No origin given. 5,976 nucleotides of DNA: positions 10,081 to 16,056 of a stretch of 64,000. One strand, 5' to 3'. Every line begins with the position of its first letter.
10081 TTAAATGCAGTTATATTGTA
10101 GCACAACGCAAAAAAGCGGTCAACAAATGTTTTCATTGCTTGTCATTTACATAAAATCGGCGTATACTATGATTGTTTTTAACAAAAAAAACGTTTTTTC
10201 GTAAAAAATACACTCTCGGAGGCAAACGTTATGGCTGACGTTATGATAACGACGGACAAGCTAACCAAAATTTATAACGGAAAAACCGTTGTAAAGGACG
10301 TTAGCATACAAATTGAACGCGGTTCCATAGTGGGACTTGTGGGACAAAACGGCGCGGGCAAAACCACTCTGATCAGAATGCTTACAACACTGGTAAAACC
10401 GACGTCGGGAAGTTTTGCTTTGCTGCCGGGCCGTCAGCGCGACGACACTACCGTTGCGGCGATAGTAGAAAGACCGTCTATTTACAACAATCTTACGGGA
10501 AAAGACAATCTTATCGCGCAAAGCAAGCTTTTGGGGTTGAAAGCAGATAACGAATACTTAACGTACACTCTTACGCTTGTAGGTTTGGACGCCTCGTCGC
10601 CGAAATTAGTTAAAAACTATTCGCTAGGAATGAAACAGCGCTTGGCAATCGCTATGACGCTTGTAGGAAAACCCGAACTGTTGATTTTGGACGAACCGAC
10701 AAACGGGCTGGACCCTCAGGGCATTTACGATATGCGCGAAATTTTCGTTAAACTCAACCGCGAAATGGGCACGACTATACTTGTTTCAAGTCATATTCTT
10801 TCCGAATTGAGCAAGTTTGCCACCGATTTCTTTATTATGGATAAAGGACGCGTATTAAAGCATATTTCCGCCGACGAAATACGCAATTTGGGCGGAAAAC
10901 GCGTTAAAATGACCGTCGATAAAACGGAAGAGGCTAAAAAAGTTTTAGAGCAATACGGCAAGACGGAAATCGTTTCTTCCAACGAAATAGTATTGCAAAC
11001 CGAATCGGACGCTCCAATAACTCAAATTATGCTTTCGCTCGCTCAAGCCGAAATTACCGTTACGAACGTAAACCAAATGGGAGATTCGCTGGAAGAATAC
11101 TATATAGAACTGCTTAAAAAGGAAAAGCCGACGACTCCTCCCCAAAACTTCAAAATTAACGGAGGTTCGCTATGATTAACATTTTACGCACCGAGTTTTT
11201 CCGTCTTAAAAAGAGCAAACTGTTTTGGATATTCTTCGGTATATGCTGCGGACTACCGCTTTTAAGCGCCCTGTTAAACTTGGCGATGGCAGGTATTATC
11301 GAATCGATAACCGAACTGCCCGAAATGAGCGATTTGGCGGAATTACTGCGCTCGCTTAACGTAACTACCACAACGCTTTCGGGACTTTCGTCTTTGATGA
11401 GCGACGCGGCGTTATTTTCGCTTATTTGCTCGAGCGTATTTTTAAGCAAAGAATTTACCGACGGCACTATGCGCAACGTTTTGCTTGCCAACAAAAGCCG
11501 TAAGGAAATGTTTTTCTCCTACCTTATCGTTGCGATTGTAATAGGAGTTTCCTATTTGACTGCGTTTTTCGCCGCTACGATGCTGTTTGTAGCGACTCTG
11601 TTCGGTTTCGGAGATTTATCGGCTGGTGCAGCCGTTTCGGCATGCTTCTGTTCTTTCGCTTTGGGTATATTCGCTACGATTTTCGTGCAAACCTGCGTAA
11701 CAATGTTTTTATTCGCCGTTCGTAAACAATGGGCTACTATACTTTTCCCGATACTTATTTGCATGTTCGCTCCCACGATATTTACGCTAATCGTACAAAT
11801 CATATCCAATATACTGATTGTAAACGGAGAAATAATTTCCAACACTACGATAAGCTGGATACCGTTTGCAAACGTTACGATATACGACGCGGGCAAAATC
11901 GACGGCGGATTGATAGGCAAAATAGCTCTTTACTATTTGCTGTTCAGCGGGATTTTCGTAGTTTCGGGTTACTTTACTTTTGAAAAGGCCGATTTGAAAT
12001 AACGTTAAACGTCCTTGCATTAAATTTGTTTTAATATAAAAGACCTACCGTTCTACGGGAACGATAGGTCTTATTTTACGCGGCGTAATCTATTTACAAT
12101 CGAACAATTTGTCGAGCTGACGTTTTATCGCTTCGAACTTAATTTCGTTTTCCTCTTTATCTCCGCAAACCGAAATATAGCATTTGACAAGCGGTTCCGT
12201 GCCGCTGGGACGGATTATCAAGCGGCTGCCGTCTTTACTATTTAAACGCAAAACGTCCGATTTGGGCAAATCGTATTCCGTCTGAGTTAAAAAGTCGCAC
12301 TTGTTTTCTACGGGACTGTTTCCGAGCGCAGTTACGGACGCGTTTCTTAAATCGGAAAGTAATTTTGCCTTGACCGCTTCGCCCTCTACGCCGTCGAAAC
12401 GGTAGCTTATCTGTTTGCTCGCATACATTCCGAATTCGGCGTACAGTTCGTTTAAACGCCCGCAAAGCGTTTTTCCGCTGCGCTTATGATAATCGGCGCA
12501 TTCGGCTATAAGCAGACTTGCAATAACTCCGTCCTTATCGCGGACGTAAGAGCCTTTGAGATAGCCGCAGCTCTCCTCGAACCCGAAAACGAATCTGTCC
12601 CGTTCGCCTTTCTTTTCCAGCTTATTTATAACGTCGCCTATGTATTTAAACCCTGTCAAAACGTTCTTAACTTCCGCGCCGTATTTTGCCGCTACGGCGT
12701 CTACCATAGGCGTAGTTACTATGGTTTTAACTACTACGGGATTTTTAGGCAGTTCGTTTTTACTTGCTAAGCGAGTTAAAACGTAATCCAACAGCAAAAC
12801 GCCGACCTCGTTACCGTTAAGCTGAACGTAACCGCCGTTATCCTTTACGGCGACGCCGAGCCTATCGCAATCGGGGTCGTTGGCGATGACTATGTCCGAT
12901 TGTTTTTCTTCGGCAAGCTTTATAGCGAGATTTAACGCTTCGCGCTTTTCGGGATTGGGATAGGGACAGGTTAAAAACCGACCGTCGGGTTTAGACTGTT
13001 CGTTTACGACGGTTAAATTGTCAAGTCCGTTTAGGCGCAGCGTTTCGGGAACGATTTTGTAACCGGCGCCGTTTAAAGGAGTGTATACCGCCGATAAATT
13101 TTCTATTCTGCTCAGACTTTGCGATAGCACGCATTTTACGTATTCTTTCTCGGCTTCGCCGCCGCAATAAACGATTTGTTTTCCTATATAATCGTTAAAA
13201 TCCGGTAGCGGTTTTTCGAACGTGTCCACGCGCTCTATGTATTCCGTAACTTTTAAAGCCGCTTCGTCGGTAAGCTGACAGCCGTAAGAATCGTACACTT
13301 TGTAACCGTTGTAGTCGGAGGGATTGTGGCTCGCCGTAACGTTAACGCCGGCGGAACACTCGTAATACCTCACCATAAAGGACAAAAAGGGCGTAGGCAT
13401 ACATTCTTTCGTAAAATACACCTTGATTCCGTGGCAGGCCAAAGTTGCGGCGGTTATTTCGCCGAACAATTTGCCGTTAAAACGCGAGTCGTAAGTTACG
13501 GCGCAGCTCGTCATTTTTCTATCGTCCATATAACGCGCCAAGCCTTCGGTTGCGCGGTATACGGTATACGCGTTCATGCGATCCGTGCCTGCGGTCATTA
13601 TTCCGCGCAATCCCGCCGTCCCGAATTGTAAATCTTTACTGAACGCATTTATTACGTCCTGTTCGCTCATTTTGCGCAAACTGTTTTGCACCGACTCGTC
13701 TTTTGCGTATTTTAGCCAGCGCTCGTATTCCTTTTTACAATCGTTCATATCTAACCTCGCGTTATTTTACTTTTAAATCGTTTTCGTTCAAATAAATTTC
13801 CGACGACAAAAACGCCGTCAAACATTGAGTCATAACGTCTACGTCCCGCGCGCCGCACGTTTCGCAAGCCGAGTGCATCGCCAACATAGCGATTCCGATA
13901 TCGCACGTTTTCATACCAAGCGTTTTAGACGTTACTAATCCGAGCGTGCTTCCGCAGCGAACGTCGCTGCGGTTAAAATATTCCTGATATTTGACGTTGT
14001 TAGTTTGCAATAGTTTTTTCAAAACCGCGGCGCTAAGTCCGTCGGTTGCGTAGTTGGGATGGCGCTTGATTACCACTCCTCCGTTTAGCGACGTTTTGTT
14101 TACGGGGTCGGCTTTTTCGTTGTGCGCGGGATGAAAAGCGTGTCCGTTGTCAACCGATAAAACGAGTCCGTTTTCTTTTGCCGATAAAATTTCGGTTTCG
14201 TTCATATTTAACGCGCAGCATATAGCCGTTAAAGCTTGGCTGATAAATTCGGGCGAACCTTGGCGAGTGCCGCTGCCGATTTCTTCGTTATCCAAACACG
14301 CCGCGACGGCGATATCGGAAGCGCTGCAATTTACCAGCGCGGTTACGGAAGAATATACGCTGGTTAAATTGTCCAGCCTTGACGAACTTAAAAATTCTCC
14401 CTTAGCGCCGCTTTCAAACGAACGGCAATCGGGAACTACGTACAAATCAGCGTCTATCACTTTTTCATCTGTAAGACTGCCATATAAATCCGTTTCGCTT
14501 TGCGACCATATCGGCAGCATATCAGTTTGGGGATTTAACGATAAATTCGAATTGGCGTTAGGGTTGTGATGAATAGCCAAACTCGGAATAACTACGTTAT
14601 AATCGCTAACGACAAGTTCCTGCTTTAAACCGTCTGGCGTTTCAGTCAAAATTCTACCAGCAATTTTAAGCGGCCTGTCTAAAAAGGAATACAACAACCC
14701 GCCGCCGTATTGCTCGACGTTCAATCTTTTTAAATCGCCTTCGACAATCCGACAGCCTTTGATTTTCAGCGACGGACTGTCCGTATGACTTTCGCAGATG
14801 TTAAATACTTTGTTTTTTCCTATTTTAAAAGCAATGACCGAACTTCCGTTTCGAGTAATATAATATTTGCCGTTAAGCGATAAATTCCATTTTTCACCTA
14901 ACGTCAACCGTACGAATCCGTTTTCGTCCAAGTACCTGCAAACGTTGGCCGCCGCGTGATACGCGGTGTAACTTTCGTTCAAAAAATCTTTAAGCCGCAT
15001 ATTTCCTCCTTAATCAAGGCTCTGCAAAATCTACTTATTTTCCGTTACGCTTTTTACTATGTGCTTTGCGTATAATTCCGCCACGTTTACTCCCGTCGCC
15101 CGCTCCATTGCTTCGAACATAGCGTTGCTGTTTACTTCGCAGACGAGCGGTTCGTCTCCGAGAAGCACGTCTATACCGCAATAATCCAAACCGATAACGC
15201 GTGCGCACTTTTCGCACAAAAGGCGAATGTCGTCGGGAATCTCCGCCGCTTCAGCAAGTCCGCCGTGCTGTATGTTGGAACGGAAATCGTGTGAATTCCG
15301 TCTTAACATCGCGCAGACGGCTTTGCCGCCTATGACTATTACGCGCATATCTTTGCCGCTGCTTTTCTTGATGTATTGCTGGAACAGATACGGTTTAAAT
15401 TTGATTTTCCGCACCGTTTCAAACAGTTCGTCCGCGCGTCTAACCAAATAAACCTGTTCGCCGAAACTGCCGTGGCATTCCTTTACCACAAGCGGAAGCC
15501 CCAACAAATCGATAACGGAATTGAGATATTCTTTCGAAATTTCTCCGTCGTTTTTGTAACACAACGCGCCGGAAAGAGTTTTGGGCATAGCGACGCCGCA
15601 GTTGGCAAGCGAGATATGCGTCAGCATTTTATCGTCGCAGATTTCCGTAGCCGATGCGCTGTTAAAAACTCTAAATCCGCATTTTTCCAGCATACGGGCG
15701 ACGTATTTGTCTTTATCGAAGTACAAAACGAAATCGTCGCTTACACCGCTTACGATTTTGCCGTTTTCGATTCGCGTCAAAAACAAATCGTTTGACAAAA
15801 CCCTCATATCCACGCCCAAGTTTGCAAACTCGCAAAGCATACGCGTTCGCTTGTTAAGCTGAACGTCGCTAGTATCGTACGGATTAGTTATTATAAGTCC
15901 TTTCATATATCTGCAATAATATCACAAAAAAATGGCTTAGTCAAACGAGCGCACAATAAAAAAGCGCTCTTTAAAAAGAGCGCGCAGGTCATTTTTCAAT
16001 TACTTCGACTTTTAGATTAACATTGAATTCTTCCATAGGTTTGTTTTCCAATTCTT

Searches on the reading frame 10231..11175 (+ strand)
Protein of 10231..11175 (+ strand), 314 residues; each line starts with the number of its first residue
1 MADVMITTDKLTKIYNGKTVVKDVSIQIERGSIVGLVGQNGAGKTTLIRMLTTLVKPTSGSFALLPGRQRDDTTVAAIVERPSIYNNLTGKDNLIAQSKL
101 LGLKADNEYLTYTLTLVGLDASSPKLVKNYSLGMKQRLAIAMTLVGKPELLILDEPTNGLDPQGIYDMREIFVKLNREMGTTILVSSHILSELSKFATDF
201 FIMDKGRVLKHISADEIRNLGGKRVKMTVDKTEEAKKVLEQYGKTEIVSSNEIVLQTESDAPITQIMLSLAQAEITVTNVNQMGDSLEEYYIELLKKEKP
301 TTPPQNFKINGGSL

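Call 71: search_protein_families(library=pfam, proteins=[window:10231-11175:+], max_evalue=0.00001)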
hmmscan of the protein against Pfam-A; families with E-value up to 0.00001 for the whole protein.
window:10231-11175:+ (314 aa): 2 families
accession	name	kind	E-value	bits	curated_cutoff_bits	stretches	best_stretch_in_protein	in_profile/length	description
PF00005.33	ABC_tran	-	1.1e-27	97.7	25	1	21-158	1-137/137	ABC transporter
PF13304.12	AAA_21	-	8.8e-13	49.4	27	1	129-192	237-302/304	AAA domain, putative AbiEii toxin, Type IV TA system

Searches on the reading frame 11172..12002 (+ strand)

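Call 71: search_protein_families(library=pfam, proteins=[window:11172-12002:+], max_evalue=0.00001)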
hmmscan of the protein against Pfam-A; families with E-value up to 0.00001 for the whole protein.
window:11172-12002:+ (276 aa): 2 families
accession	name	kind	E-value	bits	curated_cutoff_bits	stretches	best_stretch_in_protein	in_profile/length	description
PF12730.13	ABC2_membrane_4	-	2.9e-09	37.6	27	1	4-196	1-175/179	ABC-2 family transporter protein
PF12679.13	ABC2_membrane_2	-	4.5e-06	26.6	27.2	1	3-275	2-283/283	ABC-2 family transporter protein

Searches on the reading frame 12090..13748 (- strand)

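Call 72: search_protein_families(library=pfam, proteins=[window:12090-13748:-], max_evalue=0.00001)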
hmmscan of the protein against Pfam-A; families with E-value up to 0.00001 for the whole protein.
window:12090-13748:- (552 aa): 4 families
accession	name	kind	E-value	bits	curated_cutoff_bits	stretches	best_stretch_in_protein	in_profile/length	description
PF02878.22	PGM_PMM_I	-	1.1e-37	129.3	22.5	1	41-175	3-135/138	Phosphoglucomutase/phosphomannomutase, alpha/beta/alpha domain I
PF02879.22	PGM_PMM_II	-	1e-22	81.1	29.3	1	202-304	2-101/103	Phosphoglucomutase/phosphomannomutase, alpha/beta/alpha domain II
PF02880.22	PGM_PMM_III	-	6.9e-21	75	20.7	1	311-436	1-112/115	Phosphoglucomutase/phosphomannomutase, alpha/beta/alpha domain III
PF00408.26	PGM_PMM_IV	-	2.6e-07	31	23.1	1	496-537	22-62/68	Phosphoglucomutase/phosphomannomutase, C-terminal domain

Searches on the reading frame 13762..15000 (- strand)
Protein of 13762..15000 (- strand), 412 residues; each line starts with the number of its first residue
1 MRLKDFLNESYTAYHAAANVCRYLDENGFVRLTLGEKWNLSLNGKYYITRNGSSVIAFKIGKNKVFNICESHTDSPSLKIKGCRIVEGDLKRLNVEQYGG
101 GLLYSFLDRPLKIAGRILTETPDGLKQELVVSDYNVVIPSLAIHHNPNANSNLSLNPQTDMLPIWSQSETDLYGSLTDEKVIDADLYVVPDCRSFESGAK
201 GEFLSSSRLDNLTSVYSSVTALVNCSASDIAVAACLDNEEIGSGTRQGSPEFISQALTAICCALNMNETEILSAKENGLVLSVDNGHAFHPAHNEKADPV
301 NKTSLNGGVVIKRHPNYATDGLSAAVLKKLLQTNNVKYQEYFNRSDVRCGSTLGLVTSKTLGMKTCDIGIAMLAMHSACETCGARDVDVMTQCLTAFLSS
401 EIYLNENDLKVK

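Call 72: search_protein_families(library=pfam, proteins=[window:13762-15000:-], max_evalue=0.00001)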
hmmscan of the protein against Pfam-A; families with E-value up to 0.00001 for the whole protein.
window:13762-15000:- (412 aa): 1 family
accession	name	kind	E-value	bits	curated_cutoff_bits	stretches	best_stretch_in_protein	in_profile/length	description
PF02127.20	Peptidase_M18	-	1.4e-91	307.9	24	1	6-397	1-431/432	Aminopeptidase I zinc metalloprotease (M18)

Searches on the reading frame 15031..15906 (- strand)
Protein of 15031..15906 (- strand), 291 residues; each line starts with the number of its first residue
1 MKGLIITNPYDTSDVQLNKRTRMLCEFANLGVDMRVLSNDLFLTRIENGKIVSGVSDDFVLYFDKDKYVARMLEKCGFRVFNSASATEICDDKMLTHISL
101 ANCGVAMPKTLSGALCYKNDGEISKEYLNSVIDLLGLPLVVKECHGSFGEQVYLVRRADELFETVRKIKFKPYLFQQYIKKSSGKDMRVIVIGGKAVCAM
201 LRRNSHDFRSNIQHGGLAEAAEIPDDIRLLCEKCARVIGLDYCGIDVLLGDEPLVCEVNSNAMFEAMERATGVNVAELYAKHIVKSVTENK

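Call 72: search_protein_families(library=pfam, proteins=[window:15031-15906:-], max_evalue=0.00001)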
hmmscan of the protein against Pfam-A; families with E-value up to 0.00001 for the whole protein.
window:15031-15906:- (291 aa): 4 families
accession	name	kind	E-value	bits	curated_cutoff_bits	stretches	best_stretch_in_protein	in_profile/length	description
PF08443.16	RimK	-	4.2e-36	124.8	21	1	91-278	2-183/188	RimK-like ATP-grasp domain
PF02955.21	GSH-S_ATP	-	4.3e-14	52.8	23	1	139-259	34-160/175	Prokaryotic glutathione synthetase, ATP-grasp domain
PF02655.19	ATP-grasp_3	-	1.5e-09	38.6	23.2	1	90-260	1-155/160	ATP-grasp domain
PF14397.11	ATPgrasp_ST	-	4.1e-08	33.2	31.4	0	79-193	8-146/278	Sugar-transfer associated ATP-grasp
